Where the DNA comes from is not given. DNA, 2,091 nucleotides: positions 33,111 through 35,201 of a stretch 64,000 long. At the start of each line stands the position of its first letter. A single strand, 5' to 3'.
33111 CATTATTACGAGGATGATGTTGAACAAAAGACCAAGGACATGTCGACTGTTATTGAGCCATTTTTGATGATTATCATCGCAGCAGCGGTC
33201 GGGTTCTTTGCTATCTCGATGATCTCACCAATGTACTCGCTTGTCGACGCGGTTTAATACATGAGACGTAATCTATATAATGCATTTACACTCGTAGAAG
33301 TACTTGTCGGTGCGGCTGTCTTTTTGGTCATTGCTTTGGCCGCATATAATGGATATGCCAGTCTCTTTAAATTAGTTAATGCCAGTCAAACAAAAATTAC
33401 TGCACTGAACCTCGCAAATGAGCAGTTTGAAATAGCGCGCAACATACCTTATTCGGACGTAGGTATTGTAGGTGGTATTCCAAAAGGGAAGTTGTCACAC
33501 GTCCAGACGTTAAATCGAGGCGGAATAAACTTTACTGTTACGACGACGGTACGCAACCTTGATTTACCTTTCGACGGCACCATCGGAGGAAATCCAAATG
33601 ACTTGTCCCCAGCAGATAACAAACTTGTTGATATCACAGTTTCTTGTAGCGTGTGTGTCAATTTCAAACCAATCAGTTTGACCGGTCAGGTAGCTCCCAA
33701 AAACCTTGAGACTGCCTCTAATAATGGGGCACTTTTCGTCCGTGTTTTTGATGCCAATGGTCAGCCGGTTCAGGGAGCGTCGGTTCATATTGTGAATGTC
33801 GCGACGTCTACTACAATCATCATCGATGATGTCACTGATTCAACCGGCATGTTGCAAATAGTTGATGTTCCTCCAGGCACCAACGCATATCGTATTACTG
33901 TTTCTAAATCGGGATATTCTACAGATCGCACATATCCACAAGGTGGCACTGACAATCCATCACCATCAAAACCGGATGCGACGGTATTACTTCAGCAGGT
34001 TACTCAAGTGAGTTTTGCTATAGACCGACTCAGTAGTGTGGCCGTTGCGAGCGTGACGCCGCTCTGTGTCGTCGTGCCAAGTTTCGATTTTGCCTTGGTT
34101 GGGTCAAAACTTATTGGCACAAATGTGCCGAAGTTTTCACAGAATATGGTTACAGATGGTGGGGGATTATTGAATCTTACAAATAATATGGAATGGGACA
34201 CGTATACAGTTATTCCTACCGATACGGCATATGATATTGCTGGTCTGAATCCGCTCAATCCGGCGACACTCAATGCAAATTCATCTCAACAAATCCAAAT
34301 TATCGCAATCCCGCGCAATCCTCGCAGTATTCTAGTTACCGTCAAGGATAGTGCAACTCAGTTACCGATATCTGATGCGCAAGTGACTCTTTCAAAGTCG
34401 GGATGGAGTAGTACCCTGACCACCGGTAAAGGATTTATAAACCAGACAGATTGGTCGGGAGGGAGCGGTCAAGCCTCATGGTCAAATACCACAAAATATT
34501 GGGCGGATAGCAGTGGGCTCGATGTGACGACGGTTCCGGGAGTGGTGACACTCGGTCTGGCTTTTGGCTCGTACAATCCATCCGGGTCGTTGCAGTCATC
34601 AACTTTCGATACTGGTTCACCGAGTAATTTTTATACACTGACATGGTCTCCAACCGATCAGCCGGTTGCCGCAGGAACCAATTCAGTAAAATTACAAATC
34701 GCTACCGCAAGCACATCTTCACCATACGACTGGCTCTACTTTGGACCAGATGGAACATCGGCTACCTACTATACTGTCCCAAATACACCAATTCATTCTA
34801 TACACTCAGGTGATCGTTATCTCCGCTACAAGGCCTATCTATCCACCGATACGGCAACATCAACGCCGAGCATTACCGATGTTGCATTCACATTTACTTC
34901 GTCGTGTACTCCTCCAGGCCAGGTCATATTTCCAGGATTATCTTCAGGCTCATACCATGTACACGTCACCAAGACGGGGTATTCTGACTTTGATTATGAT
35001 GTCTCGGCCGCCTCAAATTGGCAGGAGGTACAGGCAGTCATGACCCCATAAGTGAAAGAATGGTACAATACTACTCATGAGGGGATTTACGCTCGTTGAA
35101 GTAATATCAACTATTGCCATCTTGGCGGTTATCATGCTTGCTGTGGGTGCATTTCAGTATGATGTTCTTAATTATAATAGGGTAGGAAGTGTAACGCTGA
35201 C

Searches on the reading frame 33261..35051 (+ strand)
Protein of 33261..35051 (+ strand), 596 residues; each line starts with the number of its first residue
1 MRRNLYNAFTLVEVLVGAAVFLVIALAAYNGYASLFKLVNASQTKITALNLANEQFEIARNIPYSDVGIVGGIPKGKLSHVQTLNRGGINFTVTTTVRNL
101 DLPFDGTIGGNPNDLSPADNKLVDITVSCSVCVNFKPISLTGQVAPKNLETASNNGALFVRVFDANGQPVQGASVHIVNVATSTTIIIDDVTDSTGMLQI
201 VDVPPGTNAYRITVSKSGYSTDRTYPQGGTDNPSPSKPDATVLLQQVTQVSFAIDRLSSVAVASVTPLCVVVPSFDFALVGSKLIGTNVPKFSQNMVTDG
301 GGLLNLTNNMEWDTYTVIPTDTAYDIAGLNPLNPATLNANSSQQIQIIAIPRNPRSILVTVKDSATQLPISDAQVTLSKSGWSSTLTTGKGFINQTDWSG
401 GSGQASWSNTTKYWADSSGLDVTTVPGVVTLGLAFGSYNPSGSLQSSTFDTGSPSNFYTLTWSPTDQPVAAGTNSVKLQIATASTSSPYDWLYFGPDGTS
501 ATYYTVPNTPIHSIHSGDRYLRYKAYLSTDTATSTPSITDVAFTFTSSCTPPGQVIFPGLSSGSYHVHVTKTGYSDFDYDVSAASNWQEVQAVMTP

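Call 9: find_encoding_contigs(protein=window:33261-35051:+, flank=10000, max_places=2)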
Protein window:33261-35051:+ (596 aa): 1 contig read that carries it; 1 place shown.
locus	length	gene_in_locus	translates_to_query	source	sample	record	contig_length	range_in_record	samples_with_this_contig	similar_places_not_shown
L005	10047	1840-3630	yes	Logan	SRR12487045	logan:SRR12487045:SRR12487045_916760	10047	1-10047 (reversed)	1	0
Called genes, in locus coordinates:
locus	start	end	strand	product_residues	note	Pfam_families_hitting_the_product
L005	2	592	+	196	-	?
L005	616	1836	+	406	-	PF00482:T2SSF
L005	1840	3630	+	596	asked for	PF13620:CarboxypepD_reg, PF17802:SpaA (faint)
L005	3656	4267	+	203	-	-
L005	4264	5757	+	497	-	-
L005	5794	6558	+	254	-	PF00121:TIM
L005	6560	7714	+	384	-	PF00162:PGK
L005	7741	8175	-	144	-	PF01451:LMWPc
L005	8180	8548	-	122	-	PF11969:DcpS_C, PF01230:HIT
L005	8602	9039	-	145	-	-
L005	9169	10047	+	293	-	?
